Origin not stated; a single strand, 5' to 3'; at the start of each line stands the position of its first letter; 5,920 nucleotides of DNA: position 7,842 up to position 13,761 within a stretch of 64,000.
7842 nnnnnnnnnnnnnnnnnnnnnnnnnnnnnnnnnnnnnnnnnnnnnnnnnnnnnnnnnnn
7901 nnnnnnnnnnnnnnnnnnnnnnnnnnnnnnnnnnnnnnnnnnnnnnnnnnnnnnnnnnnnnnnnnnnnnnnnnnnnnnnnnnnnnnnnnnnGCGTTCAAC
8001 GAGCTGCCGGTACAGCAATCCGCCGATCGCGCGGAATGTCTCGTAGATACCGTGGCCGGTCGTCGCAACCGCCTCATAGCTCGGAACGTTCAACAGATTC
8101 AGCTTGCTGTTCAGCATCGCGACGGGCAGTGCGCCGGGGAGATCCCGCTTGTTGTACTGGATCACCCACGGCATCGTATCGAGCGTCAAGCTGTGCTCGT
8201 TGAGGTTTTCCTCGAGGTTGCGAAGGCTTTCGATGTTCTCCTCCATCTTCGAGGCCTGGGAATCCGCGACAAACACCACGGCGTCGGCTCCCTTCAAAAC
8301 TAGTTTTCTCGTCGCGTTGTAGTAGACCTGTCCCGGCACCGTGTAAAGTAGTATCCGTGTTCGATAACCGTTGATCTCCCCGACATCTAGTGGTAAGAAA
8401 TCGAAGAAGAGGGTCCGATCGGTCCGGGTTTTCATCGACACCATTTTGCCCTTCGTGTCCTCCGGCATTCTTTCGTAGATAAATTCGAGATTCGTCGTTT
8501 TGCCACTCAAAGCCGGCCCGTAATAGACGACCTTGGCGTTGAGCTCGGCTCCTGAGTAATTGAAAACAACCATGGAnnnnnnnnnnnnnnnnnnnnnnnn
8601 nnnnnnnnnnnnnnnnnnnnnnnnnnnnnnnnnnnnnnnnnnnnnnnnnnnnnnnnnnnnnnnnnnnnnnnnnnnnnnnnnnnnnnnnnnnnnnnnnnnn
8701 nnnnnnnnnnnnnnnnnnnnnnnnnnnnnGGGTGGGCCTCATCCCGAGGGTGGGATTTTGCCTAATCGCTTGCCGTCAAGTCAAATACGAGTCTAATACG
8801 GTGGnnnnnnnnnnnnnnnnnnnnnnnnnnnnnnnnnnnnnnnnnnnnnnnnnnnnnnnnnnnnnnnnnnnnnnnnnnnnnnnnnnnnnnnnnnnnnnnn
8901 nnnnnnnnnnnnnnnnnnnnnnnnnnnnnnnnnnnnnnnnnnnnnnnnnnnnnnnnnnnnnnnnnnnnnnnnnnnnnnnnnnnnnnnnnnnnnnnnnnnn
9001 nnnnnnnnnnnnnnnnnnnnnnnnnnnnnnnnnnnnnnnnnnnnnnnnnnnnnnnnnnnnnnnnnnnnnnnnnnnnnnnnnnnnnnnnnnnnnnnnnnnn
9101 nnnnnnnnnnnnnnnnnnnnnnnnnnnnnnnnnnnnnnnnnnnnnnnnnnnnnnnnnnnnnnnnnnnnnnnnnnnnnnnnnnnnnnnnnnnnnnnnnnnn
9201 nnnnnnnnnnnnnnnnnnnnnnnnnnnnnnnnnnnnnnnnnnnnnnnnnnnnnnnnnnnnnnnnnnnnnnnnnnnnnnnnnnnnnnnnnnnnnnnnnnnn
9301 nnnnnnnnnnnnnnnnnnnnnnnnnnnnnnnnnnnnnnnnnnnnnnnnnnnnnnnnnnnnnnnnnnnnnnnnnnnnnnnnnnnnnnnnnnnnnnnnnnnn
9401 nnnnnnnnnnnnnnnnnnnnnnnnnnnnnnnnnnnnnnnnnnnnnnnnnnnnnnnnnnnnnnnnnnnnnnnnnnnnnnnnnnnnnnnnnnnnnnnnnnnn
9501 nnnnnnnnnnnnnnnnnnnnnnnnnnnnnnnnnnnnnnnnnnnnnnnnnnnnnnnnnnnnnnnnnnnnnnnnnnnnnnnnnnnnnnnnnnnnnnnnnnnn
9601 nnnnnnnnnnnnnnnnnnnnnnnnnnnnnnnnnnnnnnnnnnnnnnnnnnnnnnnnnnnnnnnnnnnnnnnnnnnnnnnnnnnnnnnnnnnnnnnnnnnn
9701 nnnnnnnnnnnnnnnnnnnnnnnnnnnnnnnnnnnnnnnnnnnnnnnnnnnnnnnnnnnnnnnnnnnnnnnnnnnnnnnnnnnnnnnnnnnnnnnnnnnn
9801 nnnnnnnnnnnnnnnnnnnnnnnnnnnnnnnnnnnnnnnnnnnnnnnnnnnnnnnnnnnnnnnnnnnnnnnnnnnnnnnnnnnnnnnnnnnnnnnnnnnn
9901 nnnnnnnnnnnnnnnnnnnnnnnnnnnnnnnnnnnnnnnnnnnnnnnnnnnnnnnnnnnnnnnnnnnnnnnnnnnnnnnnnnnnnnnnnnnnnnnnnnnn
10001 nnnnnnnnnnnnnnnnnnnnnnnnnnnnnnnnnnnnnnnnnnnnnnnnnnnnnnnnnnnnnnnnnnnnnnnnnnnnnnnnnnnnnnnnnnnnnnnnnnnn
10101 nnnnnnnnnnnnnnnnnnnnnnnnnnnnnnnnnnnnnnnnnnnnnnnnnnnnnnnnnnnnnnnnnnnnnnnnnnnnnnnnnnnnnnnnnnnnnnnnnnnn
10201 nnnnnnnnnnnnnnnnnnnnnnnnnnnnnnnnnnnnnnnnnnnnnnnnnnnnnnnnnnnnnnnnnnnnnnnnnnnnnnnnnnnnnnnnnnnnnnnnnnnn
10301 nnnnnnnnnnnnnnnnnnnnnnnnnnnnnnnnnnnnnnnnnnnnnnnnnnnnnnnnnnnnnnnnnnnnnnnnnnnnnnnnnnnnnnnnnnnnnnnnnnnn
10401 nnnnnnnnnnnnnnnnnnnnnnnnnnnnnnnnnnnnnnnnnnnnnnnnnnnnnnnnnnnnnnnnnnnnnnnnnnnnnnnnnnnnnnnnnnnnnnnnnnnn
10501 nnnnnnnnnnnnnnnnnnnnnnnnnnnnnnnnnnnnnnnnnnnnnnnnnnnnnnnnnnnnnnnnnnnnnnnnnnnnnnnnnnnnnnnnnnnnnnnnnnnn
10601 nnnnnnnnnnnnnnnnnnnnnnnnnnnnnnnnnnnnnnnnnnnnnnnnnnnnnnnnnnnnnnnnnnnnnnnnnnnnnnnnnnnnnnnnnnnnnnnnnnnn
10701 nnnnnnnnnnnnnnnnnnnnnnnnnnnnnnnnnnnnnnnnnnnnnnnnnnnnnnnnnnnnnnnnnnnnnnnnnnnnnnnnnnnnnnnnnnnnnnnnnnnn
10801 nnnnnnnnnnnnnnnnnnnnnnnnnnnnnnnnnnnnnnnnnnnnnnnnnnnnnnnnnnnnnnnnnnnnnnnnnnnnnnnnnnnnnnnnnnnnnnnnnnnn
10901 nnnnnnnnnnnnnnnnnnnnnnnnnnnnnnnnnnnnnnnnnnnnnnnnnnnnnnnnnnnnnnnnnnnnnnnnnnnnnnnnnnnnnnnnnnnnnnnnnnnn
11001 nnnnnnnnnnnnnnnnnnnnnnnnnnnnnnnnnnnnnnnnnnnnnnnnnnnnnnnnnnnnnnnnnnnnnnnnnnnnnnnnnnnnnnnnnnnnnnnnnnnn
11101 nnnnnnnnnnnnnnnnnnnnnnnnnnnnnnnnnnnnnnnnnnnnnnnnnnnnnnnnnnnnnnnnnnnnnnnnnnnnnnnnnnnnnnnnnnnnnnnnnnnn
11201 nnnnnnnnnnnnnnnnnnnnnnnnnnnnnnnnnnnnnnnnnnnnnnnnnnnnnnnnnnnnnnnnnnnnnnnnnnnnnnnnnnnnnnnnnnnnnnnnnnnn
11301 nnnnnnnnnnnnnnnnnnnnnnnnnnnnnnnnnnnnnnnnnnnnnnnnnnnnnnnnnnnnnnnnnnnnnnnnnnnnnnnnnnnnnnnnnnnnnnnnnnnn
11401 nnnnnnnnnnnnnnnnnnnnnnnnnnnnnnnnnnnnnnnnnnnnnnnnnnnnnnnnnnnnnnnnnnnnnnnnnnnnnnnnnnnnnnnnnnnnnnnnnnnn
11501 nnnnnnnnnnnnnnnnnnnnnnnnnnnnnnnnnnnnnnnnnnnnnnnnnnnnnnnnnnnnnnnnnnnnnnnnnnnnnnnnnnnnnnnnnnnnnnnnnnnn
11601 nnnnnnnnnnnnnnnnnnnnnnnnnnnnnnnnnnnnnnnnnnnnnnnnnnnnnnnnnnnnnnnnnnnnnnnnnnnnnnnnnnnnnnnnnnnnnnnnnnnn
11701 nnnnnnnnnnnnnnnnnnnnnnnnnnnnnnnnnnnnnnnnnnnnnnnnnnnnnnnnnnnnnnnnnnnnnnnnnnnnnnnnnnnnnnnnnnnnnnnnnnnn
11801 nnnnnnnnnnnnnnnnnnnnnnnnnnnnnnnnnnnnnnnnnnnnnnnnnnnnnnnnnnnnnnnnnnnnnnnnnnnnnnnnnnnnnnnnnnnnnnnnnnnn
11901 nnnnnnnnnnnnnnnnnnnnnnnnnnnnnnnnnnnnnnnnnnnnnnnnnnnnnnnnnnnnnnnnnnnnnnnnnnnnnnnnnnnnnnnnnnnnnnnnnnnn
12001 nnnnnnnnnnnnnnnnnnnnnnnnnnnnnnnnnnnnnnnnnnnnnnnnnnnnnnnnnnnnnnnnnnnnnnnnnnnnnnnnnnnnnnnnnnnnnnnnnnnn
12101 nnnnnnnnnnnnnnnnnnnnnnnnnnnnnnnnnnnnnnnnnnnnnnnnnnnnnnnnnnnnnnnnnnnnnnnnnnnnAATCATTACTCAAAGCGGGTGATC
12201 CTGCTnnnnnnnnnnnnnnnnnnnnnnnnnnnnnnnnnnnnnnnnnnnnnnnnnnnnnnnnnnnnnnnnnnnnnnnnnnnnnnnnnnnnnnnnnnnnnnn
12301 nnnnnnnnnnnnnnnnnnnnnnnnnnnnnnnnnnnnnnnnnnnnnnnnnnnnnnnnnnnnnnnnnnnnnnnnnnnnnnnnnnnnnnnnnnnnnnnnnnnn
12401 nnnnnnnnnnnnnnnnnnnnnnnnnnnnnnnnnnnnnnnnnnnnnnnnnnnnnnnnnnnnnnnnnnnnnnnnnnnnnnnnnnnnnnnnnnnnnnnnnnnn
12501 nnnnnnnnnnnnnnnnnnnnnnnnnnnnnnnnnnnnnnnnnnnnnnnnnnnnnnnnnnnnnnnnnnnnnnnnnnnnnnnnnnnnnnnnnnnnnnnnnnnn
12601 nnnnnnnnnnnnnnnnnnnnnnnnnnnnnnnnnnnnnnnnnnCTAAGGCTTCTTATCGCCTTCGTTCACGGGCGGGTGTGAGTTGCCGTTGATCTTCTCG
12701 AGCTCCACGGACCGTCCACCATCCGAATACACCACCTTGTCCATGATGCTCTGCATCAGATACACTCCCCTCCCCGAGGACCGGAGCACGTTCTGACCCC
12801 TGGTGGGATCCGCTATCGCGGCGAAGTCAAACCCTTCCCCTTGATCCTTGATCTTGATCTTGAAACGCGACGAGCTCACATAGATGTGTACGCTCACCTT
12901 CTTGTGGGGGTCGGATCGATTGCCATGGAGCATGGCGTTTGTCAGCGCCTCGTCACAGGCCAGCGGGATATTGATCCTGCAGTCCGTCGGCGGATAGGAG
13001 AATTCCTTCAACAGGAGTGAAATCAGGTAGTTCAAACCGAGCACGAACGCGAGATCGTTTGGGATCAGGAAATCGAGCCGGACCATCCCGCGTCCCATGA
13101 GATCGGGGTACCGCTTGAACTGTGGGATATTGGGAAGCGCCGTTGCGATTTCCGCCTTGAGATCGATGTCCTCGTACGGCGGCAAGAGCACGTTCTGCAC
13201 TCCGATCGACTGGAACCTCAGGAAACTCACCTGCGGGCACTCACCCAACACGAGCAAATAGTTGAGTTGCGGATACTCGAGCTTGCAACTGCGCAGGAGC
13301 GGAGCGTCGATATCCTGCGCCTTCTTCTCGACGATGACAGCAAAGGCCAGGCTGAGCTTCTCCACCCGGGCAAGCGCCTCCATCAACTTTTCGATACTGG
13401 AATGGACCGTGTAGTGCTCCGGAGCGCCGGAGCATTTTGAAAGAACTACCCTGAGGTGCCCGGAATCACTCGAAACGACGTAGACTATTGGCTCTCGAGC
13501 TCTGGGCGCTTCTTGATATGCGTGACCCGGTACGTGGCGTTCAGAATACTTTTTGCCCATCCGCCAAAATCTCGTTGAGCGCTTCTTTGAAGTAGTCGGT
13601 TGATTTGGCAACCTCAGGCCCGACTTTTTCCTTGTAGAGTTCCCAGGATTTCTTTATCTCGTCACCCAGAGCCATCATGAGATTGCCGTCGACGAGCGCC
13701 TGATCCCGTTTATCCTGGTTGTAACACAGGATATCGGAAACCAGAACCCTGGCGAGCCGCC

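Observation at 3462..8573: MglA-family GTPase encoded without MglB, co-oriented with a TPR protein, a secreted/OM-type protein and a UbiA prenyltransferase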

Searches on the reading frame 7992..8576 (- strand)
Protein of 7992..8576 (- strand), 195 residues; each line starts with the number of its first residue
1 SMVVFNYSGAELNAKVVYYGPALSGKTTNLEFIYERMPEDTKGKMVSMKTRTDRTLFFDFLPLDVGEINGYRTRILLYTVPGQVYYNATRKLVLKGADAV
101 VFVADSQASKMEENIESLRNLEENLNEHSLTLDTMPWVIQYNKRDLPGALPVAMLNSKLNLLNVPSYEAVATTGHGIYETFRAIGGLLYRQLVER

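Call 15: find_related_loci(query=window:7992-8576:-, collection=genome_contigs, flank=10000)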
Query window:7992-8576:- (195 aa) in genome_contigs; peptide patterns used: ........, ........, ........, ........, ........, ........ (x = any residue, [..] = any of these).
600 stretches matched a pattern (row limit reached: there are more); 596 encode a relative of the query (tblastn E <= 1e-3); the best 80 are kept; 80 distinct loci.
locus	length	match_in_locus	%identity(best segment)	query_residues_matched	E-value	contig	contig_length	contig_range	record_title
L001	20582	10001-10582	79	2-195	8e-107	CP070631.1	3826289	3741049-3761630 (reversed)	MAG: Candidatus Latescibacterota bacterium isolate bin977 chromosome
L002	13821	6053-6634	73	2-195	3e-100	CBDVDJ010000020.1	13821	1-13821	MAG TPA_asm: uncultured bacterium isolate SRR21487738_concoct_129 genome assembly, contig: ERZ25083882.1072, whole genom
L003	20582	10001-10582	74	2-195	7e-99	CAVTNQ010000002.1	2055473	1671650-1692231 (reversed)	MAG: Candidatus Latescibacteria bacterium isolate MFD02242.bin.1.209 genome assembly, contig: contig_3930, whole genome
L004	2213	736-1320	73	1-195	1e-101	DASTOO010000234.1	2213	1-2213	MAG TPA_asm: Candidatus Krumholzibacteriia bacterium isolate SMAG_U2172 k141_612391, whole genome shotgun sequence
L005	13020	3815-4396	72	2-195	2e-97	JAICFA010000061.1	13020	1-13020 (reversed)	MAG: Candidatus Krumholzibacteriia bacterium isolate BD_ISSM_2_bin.43 k141_2433849_length_13020_cov_9.0000, whole genome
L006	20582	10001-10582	68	1-194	7e-91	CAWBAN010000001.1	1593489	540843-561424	MAG: uncultured bacterium isolate MFD02979.bin.1.41 genome assembly, contig: contig_11777, whole genome shotgun sequence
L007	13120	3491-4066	69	1-192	1e-88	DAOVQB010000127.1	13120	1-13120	MAG TPA_asm: Candidatus Eisenbacteria bacterium isolate CSMAG_1564 CSMAG_1564_k141_1263973_length_13120_cov_14.0000, who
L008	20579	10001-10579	65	2-194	5e-88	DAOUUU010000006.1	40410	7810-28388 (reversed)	MAG TPA_asm: Candidatus Krumholzibacteriota bacterium isolate CSMAG_831 CSMAG_831_k141_537613_length_40410_cov_9.0000, w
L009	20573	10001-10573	66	2-192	3e-87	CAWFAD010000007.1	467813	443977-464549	MAG: uncultured bacterium isolate MFD04716.bin.1.315 genome assembly, contig: contig_27710, whole genome shotgun sequenc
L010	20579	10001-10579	67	2-194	2e-86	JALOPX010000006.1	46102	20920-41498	MAG: Candidatus Krumholzibacteriia bacterium isolate Prado140 scaffold_791, whole genome shotgun sequence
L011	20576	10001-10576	65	2-192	9e-86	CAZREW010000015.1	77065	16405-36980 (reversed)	MAG TPA_asm: uncultured bacterium isolate binchicken_co150_728 genome assembly, contig: NODE_560_length_77065_cov_13.407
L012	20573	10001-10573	65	2-192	5e-85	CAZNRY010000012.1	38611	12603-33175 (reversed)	MAG TPA_asm: uncultured bacterium isolate SRP302447_co3_234 genome assembly, contig: NODE_2818_length_38611_cov_6.150431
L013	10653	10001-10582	64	1-194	2e-84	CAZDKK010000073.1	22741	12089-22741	MAG TPA_asm: uncultured bacterium isolate binchicken_co66_46 genome assembly, contig: NODE_3716_length_22741_cov_7.34977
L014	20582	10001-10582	65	1-194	6e-84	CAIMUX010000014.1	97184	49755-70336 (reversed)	MAG: Candidatus Eisenbacteria bacterium isolate Loclat_bin-10216 genome assembly, contig: bin-10216:014/142, whole genom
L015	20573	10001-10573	63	2-192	7e-84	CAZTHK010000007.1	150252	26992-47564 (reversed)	MAG TPA_asm: uncultured bacterium isolate SRP141376_co1_20 genome assembly, contig: NODE_215_length_150252_cov_85.448977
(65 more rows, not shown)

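Call 61: search_protein_families(library=pfam, proteins=[L015:11258-11629:+, L015:11622-12059:+], max_evalue=0.001)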
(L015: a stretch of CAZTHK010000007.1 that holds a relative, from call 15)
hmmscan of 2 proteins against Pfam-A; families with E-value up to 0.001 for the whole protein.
L015:11258-11629:+ (123 aa): 2 families
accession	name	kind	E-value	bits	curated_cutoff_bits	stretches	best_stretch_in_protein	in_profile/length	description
PF00072.30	Response_reg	-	3.8e-20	72.6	30.2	1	4-111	1-110/111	Response regulator receiver domain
PF20274.4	cREC_REC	-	0.00038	21.5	27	1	5-89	3-82/88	Cyclic-phosphate processing Receiver domain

L015:11622-12059:+ (145 aa): 0 families

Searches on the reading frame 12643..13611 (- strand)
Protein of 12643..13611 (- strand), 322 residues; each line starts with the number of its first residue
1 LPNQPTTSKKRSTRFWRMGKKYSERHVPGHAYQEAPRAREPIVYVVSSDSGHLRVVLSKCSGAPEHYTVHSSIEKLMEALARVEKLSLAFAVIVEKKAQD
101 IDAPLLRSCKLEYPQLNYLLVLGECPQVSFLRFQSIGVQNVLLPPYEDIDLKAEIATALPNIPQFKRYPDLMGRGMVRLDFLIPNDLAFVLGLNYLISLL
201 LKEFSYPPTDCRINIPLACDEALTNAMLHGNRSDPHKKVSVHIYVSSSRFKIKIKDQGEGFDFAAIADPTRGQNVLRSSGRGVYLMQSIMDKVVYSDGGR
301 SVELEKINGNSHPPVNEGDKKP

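Call 3: search_protein_families(library=pfam, proteins=[window:12643-13611:-], max_evalue=0.01)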
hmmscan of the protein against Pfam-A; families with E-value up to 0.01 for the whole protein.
window:12643-13611:- (322 aa): 2 families
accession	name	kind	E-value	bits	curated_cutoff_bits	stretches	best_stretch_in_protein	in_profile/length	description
PF13581.12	HATPase_c_2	-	1.1e-20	74.4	27.4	1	208-305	25-126/127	Histidine kinase-like ATPase domain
PF02518.31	HATPase_c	-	0.00062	20.6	26.4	1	218-295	9-85/111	Histidine kinase-, DNA gyrase B-, and HSP90-like ATPase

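Call 6: search_protein_families(library=ncbifam, proteins=[window:12643-13611:-], max_evalue=0.01)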
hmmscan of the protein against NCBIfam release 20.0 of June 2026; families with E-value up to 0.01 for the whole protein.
window:12643-13611:- (322 aa): 3 families
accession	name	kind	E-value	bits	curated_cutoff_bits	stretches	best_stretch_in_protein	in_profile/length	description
NF003144.0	PRK04069.1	equivalog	2e-14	53.3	145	1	215-307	43-142/161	anti-sigma B factor RsbW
TIGR01924.1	rsbW_low_gc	equivalog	1.7e-11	43.8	155.05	1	215-306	43-141/159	anti-sigma B factor RsbW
TIGR01925.2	spIIAB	equivalog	9.9e-11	41.7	135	1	215-294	38-119/137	anti-sigma F factor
